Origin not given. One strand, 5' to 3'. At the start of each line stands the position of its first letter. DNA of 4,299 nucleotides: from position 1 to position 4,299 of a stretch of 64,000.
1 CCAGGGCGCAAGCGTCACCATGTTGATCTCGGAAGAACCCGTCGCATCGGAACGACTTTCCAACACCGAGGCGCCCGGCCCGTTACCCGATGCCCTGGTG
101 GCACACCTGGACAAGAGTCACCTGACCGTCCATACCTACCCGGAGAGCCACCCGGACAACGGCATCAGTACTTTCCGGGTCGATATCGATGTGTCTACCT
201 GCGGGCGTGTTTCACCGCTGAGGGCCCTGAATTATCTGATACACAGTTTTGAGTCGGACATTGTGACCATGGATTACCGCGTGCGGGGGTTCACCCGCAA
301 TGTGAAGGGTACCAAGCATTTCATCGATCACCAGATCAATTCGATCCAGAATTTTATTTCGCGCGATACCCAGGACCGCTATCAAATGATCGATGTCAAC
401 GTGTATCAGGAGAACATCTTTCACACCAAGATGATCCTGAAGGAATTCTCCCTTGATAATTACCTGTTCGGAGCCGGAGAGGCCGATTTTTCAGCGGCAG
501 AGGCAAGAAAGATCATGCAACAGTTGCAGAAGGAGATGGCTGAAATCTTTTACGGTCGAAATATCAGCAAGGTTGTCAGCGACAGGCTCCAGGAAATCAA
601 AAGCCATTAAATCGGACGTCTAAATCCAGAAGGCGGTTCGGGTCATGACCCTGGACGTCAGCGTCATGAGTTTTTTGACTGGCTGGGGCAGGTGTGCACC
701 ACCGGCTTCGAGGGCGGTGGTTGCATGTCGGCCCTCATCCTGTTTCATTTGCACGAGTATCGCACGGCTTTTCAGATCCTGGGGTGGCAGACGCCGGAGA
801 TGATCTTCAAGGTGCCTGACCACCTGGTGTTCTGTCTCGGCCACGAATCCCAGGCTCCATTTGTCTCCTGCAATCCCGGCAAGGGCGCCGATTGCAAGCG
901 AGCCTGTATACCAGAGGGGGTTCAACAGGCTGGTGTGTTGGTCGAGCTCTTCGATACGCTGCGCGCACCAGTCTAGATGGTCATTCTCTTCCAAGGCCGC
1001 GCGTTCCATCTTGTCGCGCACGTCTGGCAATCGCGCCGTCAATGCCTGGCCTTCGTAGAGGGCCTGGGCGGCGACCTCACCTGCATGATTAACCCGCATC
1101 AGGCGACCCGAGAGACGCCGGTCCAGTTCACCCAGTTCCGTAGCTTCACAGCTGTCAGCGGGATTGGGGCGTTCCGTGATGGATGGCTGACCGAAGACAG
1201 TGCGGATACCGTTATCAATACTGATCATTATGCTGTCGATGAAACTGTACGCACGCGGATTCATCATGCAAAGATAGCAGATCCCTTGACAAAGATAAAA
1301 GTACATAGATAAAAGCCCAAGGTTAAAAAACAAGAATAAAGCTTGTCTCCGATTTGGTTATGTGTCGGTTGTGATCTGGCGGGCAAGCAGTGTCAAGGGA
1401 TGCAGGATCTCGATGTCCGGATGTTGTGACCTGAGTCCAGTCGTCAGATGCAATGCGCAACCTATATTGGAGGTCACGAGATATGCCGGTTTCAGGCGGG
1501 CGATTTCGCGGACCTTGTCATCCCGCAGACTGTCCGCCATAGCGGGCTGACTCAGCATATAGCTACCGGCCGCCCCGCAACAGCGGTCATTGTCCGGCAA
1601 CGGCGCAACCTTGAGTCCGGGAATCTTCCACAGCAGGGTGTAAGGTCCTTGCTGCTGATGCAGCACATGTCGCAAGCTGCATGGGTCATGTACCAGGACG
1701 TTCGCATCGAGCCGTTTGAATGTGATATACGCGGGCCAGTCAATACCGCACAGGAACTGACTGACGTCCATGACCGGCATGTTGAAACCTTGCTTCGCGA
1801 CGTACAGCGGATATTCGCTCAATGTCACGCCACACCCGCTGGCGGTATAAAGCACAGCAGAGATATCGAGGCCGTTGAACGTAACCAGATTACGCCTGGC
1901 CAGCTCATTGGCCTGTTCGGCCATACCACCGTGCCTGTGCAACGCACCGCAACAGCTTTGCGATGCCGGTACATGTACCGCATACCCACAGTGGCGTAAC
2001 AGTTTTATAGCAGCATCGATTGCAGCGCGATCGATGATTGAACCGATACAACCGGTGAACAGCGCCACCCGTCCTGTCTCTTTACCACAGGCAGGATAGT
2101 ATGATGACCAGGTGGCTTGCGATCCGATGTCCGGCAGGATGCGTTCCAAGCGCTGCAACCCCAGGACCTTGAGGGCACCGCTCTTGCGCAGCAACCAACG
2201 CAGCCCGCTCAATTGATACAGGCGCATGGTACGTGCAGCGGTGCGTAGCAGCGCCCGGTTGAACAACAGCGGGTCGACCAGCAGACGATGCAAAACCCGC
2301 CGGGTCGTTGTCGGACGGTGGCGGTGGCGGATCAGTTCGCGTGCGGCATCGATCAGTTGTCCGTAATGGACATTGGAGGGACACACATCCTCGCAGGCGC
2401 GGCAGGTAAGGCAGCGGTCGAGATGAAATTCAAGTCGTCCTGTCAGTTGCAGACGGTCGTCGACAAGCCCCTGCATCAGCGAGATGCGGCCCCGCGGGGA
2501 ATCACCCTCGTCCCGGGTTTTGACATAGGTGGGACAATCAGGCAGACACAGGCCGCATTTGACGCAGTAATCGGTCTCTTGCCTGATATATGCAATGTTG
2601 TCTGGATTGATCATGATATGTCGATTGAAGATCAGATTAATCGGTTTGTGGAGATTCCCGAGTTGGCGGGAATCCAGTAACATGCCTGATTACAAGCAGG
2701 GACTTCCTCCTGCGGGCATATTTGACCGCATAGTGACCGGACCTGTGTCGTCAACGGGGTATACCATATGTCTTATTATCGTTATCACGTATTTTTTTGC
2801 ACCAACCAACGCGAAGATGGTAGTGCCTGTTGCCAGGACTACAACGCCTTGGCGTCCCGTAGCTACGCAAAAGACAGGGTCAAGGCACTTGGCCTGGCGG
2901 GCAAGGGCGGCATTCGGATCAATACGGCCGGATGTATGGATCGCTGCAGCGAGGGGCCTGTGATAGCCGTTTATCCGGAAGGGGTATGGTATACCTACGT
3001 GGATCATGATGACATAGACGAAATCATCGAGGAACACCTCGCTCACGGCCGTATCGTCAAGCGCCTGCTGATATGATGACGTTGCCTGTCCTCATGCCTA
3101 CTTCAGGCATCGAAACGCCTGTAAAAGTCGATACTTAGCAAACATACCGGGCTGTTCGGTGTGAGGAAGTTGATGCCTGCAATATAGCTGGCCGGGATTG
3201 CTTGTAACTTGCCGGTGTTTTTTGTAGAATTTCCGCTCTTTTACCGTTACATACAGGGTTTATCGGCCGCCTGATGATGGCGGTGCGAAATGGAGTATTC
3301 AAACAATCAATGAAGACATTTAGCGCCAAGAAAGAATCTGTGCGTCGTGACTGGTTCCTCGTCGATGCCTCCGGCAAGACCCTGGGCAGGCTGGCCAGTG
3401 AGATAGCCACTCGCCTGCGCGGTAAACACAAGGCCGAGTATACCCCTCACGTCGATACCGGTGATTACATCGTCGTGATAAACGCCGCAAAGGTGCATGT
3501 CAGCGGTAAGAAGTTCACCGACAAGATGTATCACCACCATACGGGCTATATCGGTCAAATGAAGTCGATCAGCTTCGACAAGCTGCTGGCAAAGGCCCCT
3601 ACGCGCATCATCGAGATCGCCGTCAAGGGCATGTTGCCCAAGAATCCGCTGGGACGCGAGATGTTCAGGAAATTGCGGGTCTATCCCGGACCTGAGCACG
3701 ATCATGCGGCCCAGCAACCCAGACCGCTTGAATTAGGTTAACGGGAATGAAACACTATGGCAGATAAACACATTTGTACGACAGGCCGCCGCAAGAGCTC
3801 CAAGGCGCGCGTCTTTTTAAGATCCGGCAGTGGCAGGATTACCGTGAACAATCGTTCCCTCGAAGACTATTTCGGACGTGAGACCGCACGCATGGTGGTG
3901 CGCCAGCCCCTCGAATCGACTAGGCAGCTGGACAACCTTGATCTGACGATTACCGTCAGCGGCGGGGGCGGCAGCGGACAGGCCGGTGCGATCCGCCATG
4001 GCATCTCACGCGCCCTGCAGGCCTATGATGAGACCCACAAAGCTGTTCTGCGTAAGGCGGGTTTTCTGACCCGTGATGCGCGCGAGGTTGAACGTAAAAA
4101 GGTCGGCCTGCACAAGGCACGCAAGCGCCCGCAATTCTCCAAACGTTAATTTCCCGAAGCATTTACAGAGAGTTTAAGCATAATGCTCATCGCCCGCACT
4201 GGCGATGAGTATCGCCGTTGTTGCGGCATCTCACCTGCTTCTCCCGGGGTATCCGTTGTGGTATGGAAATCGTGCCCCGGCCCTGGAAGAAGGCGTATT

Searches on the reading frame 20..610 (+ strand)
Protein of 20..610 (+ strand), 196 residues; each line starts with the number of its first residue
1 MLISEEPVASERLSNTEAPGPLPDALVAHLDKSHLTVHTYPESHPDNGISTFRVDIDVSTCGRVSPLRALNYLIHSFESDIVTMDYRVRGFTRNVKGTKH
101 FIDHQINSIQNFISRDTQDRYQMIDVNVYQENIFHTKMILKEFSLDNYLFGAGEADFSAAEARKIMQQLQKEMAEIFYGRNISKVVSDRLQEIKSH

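Call 53: search_protein_families(library=pfam, proteins=[window:20-610:+], max_evalue=0.00001)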
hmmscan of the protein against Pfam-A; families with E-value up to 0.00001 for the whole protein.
window:20-610:+ (196 aa): 1 family
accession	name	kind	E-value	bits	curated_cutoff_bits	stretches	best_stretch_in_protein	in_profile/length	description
PF02675.21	AdoMet_dc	-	9.9e-09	36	25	1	27-90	51-107/107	S-adenosylmethionine decarboxylase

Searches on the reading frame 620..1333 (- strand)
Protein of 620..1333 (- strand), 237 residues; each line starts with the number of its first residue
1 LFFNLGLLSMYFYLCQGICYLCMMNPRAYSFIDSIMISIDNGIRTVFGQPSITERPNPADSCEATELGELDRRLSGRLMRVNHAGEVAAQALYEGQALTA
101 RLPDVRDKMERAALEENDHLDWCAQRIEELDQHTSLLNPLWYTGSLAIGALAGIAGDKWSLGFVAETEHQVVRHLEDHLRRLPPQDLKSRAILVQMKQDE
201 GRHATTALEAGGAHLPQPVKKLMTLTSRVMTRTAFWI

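Call 53: search_protein_families(library=pfam, proteins=[window:620-1333:-], max_evalue=0.00001)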
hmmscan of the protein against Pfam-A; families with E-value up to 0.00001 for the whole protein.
window:620-1333:- (237 aa): 2 families
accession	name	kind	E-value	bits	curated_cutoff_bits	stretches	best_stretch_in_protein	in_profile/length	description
PF03232.19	COQ7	-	1.4e-44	152.1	23.5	1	75-234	3-169/169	Ubiquinone biosynthesis protein COQ7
PF02915.23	Rubrerythrin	-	9.2e-06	26.5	22.8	0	82-207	6-133/137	Rubrerythrin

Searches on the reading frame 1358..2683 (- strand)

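Call 53: search_protein_families(library=pfam, proteins=[window:1358-2683:-], max_evalue=0.00001)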
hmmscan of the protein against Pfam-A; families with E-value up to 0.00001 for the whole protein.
window:1358-2683:- (441 aa): 9 families
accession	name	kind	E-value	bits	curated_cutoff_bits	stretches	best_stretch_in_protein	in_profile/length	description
PF02754.22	CCG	-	2.8e-24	85.5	20.6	2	329-413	1-84/85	Cysteine-rich domain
PF13183.11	Fer4_8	-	4.1e-13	50.1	27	1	37-105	2-68/68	4Fe-4S dicluster domain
PF12838.12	Fer4_7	-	1e-10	42.4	27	1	40-105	2-52/52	4Fe-4S dicluster domain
PF13534.11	Fer4_17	-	2e-09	38.3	22.2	1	40-105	2-60/61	4Fe-4S dicluster domain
PF13187.11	Fer4_9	-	9.9e-09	35.5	27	1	39-104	1-50/52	4Fe-4S dicluster domain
PF13484.11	Fer4_16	-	5.3e-07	30.7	30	1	40-104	2-66/66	4Fe-4S double cluster binding domain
PF13237.11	Fer4_10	-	1.2e-06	28.8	25.5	0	33-102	2-53/53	4Fe-4S dicluster domain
PF12837.12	Fer4_6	-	6.3e-06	26.3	25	0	89-105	7-23/24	4Fe-4S binding domain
PF00037.32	Fer4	-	8.5e-06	25.8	21.1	0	86-104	3-21/24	4Fe-4S binding domain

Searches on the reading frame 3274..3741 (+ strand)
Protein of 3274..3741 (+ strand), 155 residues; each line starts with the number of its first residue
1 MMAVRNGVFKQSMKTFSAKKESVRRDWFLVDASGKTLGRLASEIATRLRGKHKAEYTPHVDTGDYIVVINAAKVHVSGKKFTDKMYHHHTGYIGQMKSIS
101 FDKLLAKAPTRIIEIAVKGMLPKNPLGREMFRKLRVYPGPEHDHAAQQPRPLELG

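Call 53: search_protein_families(library=pfam, proteins=[window:3274-3741:+], max_evalue=0.00001)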
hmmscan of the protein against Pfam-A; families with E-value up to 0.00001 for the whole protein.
window:3274-3741:+ (155 aa): 1 family
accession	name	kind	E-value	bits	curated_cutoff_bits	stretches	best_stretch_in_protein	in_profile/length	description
PF00572.24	Ribosomal_L13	-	1.4e-47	161.1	23.8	1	25-142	1-118/119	Ribosomal protein L13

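Call 55: find_homologous_proteins(query=window:3274-3741:+, max_evalue=1e-40)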
Query window:3274-3741:+ (155 aa): 7979 proteins with E <= 1e-40 among 8000 candidates; the best 120 are listed.
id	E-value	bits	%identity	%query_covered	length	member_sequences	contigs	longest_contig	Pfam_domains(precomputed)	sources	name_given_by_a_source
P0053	1.5e-98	345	100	100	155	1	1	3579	PF00572.25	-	-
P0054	2.1e-90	318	100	92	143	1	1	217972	PF00572.25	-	-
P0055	3.9e-89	314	98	92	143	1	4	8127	PF00572.25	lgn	-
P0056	3.7e-87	308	97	92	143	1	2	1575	PF00572.25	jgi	jgi:large subunit ribosomal protein L13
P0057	1.7e-85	302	94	92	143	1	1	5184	PF00572.25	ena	-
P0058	1.4e-77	277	83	95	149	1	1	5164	PF00572.25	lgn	-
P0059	2.6e-77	276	86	92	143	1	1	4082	PF00572.25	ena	-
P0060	5.8e-77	275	83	92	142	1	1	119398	PF00572.25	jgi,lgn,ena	-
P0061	4.0e-75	269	84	92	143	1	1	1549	PF00572.25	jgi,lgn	jgi:large subunit ribosomal protein L13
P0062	1.4e-74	267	84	92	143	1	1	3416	PF00572.25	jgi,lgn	-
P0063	5.6e-74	265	81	92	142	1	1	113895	PF00572.25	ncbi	-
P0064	6.5e-74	265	82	92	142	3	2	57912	PF00572.25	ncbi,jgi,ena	-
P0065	1.1e-73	264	83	92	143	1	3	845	PF00572.25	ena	-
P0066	2.5e-73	263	83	92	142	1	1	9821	PF00572.25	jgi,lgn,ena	-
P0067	3.1e-73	263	83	92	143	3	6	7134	PF00572.25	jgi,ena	jgi:large subunit ribosomal protein L13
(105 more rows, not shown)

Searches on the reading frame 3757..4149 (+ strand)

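Call 53: search_protein_families(library=pfam, proteins=[window:3757-4149:+], max_evalue=0.00001)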
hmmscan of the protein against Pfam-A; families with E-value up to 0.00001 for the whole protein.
window:3757-4149:+ (130 aa): 1 family
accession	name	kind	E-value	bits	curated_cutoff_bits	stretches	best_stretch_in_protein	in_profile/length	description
PF00380.25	Ribosomal_S9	-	1.5e-48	164.7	22.5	1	10-130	1-121/121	Ribosomal protein S9/S16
